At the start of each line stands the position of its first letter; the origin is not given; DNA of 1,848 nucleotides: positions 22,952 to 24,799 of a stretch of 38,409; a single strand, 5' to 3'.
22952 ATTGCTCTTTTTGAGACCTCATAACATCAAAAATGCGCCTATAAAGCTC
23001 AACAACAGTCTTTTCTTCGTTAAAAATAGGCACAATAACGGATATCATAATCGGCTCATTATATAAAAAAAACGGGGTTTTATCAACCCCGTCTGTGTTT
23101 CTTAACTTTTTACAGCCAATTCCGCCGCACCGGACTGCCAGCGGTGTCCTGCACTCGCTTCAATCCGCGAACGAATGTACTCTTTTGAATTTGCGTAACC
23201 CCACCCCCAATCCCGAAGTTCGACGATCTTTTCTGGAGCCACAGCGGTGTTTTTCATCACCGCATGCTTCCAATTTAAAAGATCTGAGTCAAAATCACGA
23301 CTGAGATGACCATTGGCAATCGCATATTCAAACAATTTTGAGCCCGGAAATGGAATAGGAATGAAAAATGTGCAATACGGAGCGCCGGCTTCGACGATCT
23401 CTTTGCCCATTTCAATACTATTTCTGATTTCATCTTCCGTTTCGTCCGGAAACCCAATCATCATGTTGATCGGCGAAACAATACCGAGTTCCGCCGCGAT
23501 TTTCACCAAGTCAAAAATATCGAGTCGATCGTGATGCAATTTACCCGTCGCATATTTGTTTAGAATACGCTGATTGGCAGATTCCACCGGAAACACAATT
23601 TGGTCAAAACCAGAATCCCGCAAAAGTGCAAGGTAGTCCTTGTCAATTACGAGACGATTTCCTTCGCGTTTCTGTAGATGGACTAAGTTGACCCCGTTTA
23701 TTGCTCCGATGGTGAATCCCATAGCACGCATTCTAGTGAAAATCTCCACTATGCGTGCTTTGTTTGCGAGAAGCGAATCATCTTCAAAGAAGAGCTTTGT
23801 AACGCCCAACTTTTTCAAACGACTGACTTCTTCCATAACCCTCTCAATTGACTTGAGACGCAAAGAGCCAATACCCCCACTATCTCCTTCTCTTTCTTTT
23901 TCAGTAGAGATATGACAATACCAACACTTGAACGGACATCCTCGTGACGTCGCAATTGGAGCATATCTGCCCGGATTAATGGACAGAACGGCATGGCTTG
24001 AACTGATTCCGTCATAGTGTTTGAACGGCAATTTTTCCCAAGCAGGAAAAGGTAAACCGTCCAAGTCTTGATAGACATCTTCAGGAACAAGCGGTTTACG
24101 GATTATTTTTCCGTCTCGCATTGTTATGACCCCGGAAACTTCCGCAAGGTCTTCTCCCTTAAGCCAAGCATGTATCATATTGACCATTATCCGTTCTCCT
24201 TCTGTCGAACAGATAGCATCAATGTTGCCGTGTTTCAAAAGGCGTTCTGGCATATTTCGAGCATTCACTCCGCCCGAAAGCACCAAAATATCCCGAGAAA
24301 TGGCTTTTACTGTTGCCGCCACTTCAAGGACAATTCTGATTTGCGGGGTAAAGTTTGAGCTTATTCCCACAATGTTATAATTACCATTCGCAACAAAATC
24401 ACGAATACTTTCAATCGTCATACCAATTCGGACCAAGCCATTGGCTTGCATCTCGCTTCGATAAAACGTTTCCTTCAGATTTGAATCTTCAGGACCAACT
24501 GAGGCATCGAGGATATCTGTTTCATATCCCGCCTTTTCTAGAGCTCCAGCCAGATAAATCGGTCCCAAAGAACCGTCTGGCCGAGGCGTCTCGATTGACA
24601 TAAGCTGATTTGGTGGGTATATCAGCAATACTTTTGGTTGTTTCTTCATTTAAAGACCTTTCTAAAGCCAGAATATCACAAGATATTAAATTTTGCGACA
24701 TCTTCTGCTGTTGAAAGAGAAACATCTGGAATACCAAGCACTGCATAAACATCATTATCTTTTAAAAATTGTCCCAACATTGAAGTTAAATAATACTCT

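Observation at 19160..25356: Heptose-nucleotide genes interleaved with a B12-radical SAM enzyme, a polyprenyl-phosphate GT2 and a fused oxidoreductase: candidate undescribed heptose-tailoring and carrier-loading pathway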

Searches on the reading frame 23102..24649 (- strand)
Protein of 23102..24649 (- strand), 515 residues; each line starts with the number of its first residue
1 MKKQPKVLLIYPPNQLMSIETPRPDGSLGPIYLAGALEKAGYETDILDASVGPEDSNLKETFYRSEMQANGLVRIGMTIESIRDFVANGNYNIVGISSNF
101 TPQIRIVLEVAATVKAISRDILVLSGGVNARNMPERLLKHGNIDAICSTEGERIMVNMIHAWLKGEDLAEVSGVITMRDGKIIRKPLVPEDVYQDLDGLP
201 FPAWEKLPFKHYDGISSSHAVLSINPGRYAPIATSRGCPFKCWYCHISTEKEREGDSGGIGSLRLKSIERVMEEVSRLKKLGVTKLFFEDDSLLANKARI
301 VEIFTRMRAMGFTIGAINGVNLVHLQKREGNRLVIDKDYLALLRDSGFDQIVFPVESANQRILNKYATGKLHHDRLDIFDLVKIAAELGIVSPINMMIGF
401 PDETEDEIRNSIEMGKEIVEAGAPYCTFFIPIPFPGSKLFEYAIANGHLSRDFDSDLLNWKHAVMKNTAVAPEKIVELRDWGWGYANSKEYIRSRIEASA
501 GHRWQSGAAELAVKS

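Call 3: search_protein_families(library=pfam, proteins=[window:23102-24649:-], max_evalue=0.01)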
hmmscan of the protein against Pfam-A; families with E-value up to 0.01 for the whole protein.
window:23102-24649:- (515 aa): 2 families
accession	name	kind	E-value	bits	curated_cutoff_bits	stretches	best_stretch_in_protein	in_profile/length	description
PF04055.27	Radical_SAM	-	4.7e-18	66.3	29.5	1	234-413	3-164/166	Radical SAM superfamily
PF02310.24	B12-binding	-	4.4e-14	52.8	32.1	1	29-156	16-118/121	B12 binding domain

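Call 4: search_protein_families(library=ncbifam, proteins=[window:23102-24649:-], max_evalue=0.01)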
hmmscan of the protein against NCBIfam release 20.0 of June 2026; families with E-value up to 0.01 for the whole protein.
window:23102-24649:- (515 aa): 26 families (the best 25 are shown)
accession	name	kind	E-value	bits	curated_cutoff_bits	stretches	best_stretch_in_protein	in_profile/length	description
NF038361.1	rSAM_Sden_1168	equivalog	5.5e-46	157.3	575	1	3-452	61-482/560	Sden_1168 family B12-binding radical SAM P-methyltransferase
TIGR03471.1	HpnJ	equivalog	1.1e-27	97.1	577.6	1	90-454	68-398/472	hopanoid biosynthesis associated radical SAM protein HpnJ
TIGR02026.1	BchE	equivalog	5e-27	94.9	481.35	1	78-477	51-418/497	magnesium-protoporphyrin IX monomethyl ester anaerobic oxidative cyclase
TIGR04013.1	B12_SAM_MJ_1487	hypoth_equivalog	2.9e-23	82.3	251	2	94-285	46-199/382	TIGR04013 family B12-binding domain/radical SAM domain-containing protein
TIGR04479.1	bcpD_PhpK_rSAM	subfamily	2.3e-22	79.1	600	1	80-414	100-405/504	PhpK family radical SAM P-methyltransferase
NF050148.1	rSAM_ApyD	equivalog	1.4e-20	73.2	750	1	104-442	87-392/645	RiPP biosynthesis radical SAM protein ApyD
TIGR03975.1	rSAM_ocin_1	subfamily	5.8e-20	71.3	281.85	1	73-413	111-425/606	RiPP maturation radical SAM C-methyltransferase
TIGR04072.2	rSAM_ladder_B12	equivalog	3e-19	69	360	2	227-452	178-381/443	lipid biosynthesis B12-binding/radical SAM protein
TIGR04367.1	HpnR_B12_rSAM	equivalog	2.8e-18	65.7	650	1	88-468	58-395/490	hopanoid C-3 methylase HpnR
NF033070.1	rSAM_AprD4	equivalog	8.7e-15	54.6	500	1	135-468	118-413/456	AprD4 family radical SAM diol-dehydratase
TIGR04014.1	B12_SAM_MJ_0865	equivalog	1.6e-13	50.3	360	1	108-418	58-336/434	methyl-coenzyme M reductase glutamine C-methyltransferase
TIGR04190.1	B12_SAM_Ta0216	equivalog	1.2e-12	47.2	500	1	94-444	83-427/554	TIGR04190 family B12-binding domain/radical SAM domain protein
TIGR04428.1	B12_rSAM_trp_MT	equivalog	1e-11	43.9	500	1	33-415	22-395/558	tryptophan 2-C-methyltransferase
NF033712.0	B12_rSAM_KedN5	subfamily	2.3e-11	42.7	700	1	80-306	52-266/624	KedN5 family methylcobalamin-dependent radical SAM C-methyltransferase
TIGR04295.1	B12_rSAM_oligo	hypoth_equivalog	3.1e-11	42.6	400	1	101-313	84-275/422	TIGR04295 family B12-binding domain-containing radical SAM protein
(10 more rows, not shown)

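Call 11: find_homologous_proteins(query=window:23102-24649:-)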
Query window:23102-24649:- (515 aa): 853 proteins with E <= 0.001 among 8000 candidates; the best 120 are listed.
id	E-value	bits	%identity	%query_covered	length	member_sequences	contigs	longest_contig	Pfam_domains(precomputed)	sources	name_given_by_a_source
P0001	0.0e+0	1171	100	100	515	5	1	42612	PF04055.28,PF02310.25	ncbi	-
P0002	1.7e-293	992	83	99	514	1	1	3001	PF04055.28,PF02310.25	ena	-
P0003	5.2e-276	934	78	99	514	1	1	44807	PF04055.28,PF02310.25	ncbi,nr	ncbi:MAG: B12-binding domain-containing radical SAM protein [Patescibacteria group bacterium]|nr:B12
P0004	2.7e-228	777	67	96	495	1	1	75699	PF04055.28,PF02310.25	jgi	jgi:radical SAM superfamily enzyme YgiQ (UPF0313 family)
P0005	3.8e-225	766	65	99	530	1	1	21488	PF04055.28,PF02310.25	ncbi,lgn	-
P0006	1.5e-223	761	64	99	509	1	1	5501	PF04055.28,PF02310.25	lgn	-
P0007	4.1e-223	760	64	98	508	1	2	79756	PF04055.28,PF02310.25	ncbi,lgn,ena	-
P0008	6.3e-223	759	64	99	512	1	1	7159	PF04055.28,PF02310.25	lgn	-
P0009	2.4e-220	750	64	98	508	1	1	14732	PF04055.28,PF02310.25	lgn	-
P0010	1.8e-216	738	63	98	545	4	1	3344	PF04055.28,PF02310.25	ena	-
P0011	4.4e-216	736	62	98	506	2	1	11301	PF04055.28,PF02310.25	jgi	jgi:radical SAM superfamily enzyme YgiQ (UPF0313 family)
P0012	5.6e-211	720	62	99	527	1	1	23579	PF04055.28,PF02310.25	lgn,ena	-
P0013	2.5e-210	717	61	98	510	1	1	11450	PF04055.28,PF02310.25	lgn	-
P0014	8.6e-210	716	62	97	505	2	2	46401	PF04055.28,PF02310.25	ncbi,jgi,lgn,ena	-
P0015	3.1e-209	714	61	99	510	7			PF04055.28,PF02310.25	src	-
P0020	2.1e-205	701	60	98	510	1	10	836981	PF04055.28,PF02310.25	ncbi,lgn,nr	ncbi:MAG: B12-binding domain-containing radical SAM protein [Candidatus Niyogibacteria bacterium]|nr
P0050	9.4e-198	676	59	98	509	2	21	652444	PF04055.28,PF02310.25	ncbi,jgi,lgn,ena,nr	ncbi:MAG: hypothetical protein A2W61_08300 [Deltaproteobacteria bacterium RIFCSPLOWO2_01_44_7]|nr:MA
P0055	2.3e-197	675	58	99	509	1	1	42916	PF04055.28,PF02310.25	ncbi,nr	ncbi:MAG: B12-binding domain-containing radical SAM protein [Patescibacteria group bacterium]|nr:B12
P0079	7.1e-191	653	57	97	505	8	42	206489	PF04055.28,PF02310.25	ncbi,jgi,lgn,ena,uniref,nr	ncbi:hypothetical protein A3B05_01155 [Candidatus Giovannonibacteria bacterium RIFCSPLOWO2_01_FULL_4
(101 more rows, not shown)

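Call 12: find_encoding_contigs(protein=P0020, flank=10000, max_places=2)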
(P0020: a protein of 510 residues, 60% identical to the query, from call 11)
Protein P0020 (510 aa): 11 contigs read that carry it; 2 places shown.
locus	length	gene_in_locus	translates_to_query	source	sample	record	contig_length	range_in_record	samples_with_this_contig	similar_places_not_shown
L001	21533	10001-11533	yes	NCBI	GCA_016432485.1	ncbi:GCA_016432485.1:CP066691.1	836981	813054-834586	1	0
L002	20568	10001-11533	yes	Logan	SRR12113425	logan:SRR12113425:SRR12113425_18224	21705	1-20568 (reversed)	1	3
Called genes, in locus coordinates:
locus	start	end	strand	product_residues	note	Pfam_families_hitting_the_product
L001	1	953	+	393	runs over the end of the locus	PF13692:Glyco_trans_1_4, PF00534:Glycos_transf_1 (weak)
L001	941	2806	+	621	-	PF13522:GATase_6, PF12481:DUF3700 (weak), PF13537:GATase_7, PF00733:Asn_synthase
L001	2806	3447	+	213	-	PF13489:Methyltransf_23 (weak), PF13847:Methyltransf_31 (faint), PF08241:Methyltransf_11, PF08242:Methyltransf_12 (faint), PF13649:Methyltransf_25 (faint)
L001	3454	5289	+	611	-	PF00534:Glycos_transf_1, PF13692:Glyco_trans_1_4, PF13524:Glyco_trans_1_2, PF04138:GtrA_DPMS_TM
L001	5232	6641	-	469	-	PF13231:PMT_2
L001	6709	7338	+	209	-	PF00483:NTP_transferase, PF12804:NTP_transf_3 (weak)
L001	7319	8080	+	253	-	PF13641:Glyco_tranf_2_3 (weak), PF00535:Glycos_transf_2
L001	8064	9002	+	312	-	PF01073:3Beta_HSD, PF01370:Epimerase, PF02719:Polysacc_synt_2, PF04321:RmlD_sub_bind, PF05368:NmrA, PF07993:NAD_binding_4 (faint), PF16363:GDP_Man_Dehyd, PF13460:NAD_binding_10 (weak)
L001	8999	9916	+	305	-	PF01073:3Beta_HSD, PF01370:Epimerase, PF02719:Polysacc_synt_2, PF04321:RmlD_sub_bind, PF05368:NmrA, PF07993:NAD_binding_4 (faint), PF13460:NAD_binding_10, PF16363:GDP_Man_Dehyd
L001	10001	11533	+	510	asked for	PF02310:B12-binding, PF04055:Radical_SAM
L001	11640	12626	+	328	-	PF00288:GHMP_kinases_N, PF08544:GHMP_kinases_C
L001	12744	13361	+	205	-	-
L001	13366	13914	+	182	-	PF00702:Hydrolase, PF13419:HAD_2, PF13242:Hydrolase_like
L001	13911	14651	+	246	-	PF00923:TAL_FSA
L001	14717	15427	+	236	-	PF05148:Methyltransf_8 (weak), PF08241:Methyltransf_11, PF01209:Ubie_methyltran (faint), PF13489:Methyltransf_23 (weak), PF13649:Methyltransf_25 (weak), PF13847:Methyltransf_31 (weak)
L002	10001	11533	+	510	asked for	PF02310:B12-binding, PF04055:Radical_SAM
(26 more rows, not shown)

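Call 13: find_encoding_contigs(protein=P0050, flank=10000, max_places=2)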
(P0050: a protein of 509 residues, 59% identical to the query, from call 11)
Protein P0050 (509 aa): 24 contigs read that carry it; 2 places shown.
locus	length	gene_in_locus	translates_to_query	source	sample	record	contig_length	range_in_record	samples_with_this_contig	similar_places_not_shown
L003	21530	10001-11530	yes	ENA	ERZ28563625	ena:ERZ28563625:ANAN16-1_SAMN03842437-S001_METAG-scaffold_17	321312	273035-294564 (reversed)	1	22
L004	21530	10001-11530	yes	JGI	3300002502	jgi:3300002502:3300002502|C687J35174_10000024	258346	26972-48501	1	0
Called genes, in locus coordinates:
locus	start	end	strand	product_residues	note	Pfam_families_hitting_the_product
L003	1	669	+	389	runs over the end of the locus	-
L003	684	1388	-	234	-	PF00535:Glycos_transf_2, PF13641:Glyco_tranf_2_3 (weak)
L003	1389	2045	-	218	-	PF13489:Methyltransf_23, PF08241:Methyltransf_11, PF08242:Methyltransf_12 (weak), PF13649:Methyltransf_25, PF13847:Methyltransf_31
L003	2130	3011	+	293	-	PF01075:Glyco_transf_9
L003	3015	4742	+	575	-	PF02310:B12-binding, PF04055:Radical_SAM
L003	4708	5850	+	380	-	PF13439:Glyco_transf_4, PF13579:Glyco_trans_4_4 (faint), PF00534:Glycos_transf_1, PF13692:Glyco_trans_1_4, PF13524:Glyco_trans_1_2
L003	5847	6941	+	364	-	PF13692:Glyco_trans_1_4, PF00534:Glycos_transf_1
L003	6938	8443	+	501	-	PF13231:PMT_2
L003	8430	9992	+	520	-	-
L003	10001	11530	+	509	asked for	PF02310:B12-binding, PF04055:Radical_SAM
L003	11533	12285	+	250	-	PF00535:Glycos_transf_2, PF10111:Glyco_tranf_2_2 (weak)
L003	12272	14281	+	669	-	PF01408:GFO_IDH_MocA, PF01266:DAO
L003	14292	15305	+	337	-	PF00288:GHMP_kinases_N, PF08544:GHMP_kinases_C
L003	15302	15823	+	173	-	PF00702:Hydrolase, PF13419:HAD_2, PF13242:Hydrolase_like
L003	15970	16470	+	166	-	PF01047:MarR (weak), PF12802:MarR_2 (weak), PF13412:HTH_24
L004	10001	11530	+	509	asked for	PF02310:B12-binding, PF04055:Radical_SAM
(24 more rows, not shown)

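Call 14: find_encoding_contigs(protein=P0079, flank=10000, max_places=2)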
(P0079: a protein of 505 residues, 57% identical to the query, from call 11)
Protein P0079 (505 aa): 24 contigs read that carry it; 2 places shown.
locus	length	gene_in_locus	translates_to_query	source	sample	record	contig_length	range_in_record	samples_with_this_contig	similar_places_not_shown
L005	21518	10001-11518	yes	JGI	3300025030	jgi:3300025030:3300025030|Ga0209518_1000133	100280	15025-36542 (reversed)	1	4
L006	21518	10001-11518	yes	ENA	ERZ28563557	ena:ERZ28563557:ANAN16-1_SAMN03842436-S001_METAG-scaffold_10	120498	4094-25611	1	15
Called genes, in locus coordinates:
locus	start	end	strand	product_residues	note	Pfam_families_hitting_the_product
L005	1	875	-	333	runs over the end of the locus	PF01073:3Beta_HSD, PF01370:Epimerase, PF02719:Polysacc_synt_2 (weak), PF04321:RmlD_sub_bind, PF07993:NAD_binding_4, PF16363:GDP_Man_Dehyd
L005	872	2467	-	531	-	PF03721:UDPG_MGDP_dh_N (faint), PF00984:UDPG_MGDP_dh, PF13489:Methyltransf_23, PF01209:Ubie_methyltran (weak), PF08241:Methyltransf_11, PF08242:Methyltransf_12, PF13649:Methyltransf_25, PF13847:Methyltransf_31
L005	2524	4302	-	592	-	-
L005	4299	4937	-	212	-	PF05219:DREV (faint), PF07021:MetW (weak), PF13489:Methyltransf_23, PF08241:Methyltransf_11, PF08242:Methyltransf_12, PF13649:Methyltransf_25, PF01209:Ubie_methyltran, PF13847:Methyltransf_31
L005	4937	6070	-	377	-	PF01266:DAO, PF13450:NAD_binding_8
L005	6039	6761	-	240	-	PF00535:Glycos_transf_2, PF10111:Glyco_tranf_2_2 (weak)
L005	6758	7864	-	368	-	PF00266:Aminotran_5 (weak), PF01041:DegT_DnrJ_EryC1, PF01053:Cys_Met_Meta_PP (weak)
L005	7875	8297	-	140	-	PF04138:GtrA_DPMS_TM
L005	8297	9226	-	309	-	PF00535:Glycos_transf_2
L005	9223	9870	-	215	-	PF00483:NTP_transferase, PF12804:NTP_transf_3 (weak)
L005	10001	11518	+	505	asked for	PF02310:B12-binding, PF04055:Radical_SAM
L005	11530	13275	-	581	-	-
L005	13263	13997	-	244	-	PF00923:TAL_FSA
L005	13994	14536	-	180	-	PF08645:PNK3P (weak), PF00702:Hydrolase, PF13419:HAD_2, PF13242:Hydrolase_like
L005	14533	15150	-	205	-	PF13580:SIS_2, PF01380:SIS (faint)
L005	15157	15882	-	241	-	PF00483:NTP_transferase, PF12804:NTP_transf_3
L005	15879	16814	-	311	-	PF01073:3Beta_HSD, PF01370:Epimerase, PF02719:Polysacc_synt_2, PF04321:RmlD_sub_bind, PF13460:NAD_binding_10 (weak), PF16363:GDP_Man_Dehyd, PF07993:NAD_binding_4 (weak)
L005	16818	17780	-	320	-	PF01408:GFO_IDH_MocA, PF22725:GFO_IDH_MocA_C3, PF02894:GFO_IDH_MocA_C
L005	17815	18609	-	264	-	PF23441:SDR (faint), PF13561:adh_short_C2, PF00106:adh_short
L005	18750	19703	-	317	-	PF00288:GHMP_kinases_N, PF08544:GHMP_kinases_C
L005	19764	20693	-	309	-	PF00535:Glycos_transf_2, PF10111:Glyco_tranf_2_2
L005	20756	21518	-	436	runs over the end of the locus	PF03721:UDPG_MGDP_dh_N, PF00984:UDPG_MGDP_dh, PF03720:UDPG_MGDP_dh_C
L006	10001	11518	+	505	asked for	PF02310:B12-binding, PF04055:Radical_SAM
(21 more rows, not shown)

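Call 16: search_solved_structures(query=window:23102-24649:-, max_evalue=0.001)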
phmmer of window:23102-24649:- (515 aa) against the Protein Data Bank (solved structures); distinct sequences matched with E-value up to 0.001: 4.
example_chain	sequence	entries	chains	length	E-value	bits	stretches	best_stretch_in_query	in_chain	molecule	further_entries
9n1b_A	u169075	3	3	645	3e-07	32.5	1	121-246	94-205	Radical SAM protein | Radical SAM enzyme CysS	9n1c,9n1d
6fd2_B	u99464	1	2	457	2.3e-06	29.5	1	232-450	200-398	Putative apramycin biosynthetic oxidoreductase 4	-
6wte_A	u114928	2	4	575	2.2e-05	26.3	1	33-413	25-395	B12-binding domain-containing protein | Tryptophan-C2-methyltransferase containing B12-binding domain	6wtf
9ccb_A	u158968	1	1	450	3.8e-05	25.5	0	227-439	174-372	Radical SAM core domain-containing protein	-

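Call 20: find_related_loci(query=A1, collection=genome_contigs, flank=10000)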
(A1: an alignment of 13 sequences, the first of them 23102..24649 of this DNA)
Query A1 (515 aa) in genome_contigs; peptide patterns used: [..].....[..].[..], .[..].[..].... (x = any residue, [..] = any of these).
111 stretches matched a pattern; 50 encode a relative of the query (tblastn E <= 1e-3); 50 distinct loci.
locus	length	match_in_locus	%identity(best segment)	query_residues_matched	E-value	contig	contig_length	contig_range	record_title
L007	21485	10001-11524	64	1-508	0e+0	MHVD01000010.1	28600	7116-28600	MAG: Candidatus Zambryskibacteria bacterium RIFCSPHIGHO2_01_FULL_43_25 rifcsphigho2_01_scaffold_3124, whole genome shotg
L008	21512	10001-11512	63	2-504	0e+0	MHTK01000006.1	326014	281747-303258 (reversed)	MAG: Candidatus Vogelbacteria bacterium RIFOXYD1_FULL_46_19 rifoxyd1_full_scaffold_21, whole genome shotgun sequence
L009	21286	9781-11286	61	3-505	0e+0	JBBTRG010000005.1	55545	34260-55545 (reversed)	MAG: Patescibacteria group bacterium isolate H32-bin003 H32_bin003_000000000005, whole genome shotgun sequence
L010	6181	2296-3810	60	6-511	0e+0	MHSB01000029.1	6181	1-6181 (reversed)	MAG: Candidatus Taylorbacteria bacterium RIFCSPLOWO2_01_FULL_50_130 rifcsplowo2_01_scaffold_37211, whole genome shotgun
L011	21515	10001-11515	59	1-504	0e+0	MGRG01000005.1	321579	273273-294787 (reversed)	MAG: Deltaproteobacteria bacterium RIFCSPHIGHO2_01_FULL_43_49 rifcsphigho2_01_scaffold_20, whole genome shotgun sequence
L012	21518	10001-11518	60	1-505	0e+0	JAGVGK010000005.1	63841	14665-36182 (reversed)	MAG: Candidatus Paceibacterota bacterium isolate DeMMO2_19 c_000000074262, whole genome shotgun sequence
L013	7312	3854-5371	59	6-512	0e+0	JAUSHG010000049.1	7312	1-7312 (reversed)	MAG: bacterium isolate E14_metabat.bin.176_sub E14_k141_352984, whole genome shotgun sequence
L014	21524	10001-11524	58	4-512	0e+0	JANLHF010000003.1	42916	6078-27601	MAG: Patescibacteria group bacterium isolate P6-10 k99_336809, whole genome shotgun sequence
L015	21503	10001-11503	57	1-500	0e+0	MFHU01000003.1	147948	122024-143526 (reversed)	MAG: Candidatus Giovannonibacteria bacterium RIFCSPHIGHO2_12_FULL_44_22 rifcsphigho2_12_scaffold_119, whole genome shotg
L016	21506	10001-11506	60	1-500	0e+0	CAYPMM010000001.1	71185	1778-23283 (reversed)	MAG TPA_asm: uncultured Candidatus Saccharibacteria bacterium isolate binchicken_co38_445 genome assembly, contig: NODE_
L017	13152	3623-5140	59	6-511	0e+0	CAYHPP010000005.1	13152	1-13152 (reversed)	MAG TPA_asm: uncultured Candidatus Saccharibacteria bacterium isolate ERP119705_co14_552 genome assembly, contig: NODE_5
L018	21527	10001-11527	58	3-508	0e+0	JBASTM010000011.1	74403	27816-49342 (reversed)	MAG: Minisyncoccia bacterium isolate MFD03232_ilm_asm_bin42 k127_277866, whole genome shotgun sequence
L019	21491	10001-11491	57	2-497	0e+0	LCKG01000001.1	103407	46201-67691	MAG: Parcubacteria group bacterium GW2011_GWC1_45_13 UW93_C0001, whole genome shotgun sequence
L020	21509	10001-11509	55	3-505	0e+0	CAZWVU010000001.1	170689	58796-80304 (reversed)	MAG TPA_asm: uncultured Candidatus Saccharibacteria bacterium isolate SRP193066_co2_100 genome assembly, contig: NODE_18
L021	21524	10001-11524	55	4-508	0e+0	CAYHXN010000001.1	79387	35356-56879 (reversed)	MAG TPA_asm: uncultured Candidatus Saccharibacteria bacterium isolate ERP119705_co17_962 genome assembly, contig: NODE_2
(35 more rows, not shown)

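Call 47: search_solved_structures(query=A1, max_evalue=0.01)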
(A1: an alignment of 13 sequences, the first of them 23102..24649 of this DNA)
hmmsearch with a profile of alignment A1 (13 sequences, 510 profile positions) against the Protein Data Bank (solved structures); distinct sequences matched with E-value up to 0.01: 6.
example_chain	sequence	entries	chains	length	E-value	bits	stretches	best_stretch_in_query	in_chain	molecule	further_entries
5ul2_A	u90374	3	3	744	2e-09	39.6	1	72-392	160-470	OxsB protein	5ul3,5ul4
6fd2_B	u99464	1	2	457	2.6e-09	39.2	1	229-465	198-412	Putative apramycin biosynthetic oxidoreductase 4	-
9n1b_A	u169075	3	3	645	1.4e-07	33.5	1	118-247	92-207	Radical SAM protein | Radical SAM enzyme CysS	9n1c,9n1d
9ccb_A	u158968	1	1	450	2.9e-06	29.2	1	230-438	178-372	Radical SAM core domain-containing protein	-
7kdx_A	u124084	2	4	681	3.6e-06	28.9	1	102-246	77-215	Methyltransferase TokK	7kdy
6wte_A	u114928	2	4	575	0.00011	23.9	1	74-412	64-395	B12-binding domain-containing protein | Tryptophan-C2-methyltransferase containing B12-binding domain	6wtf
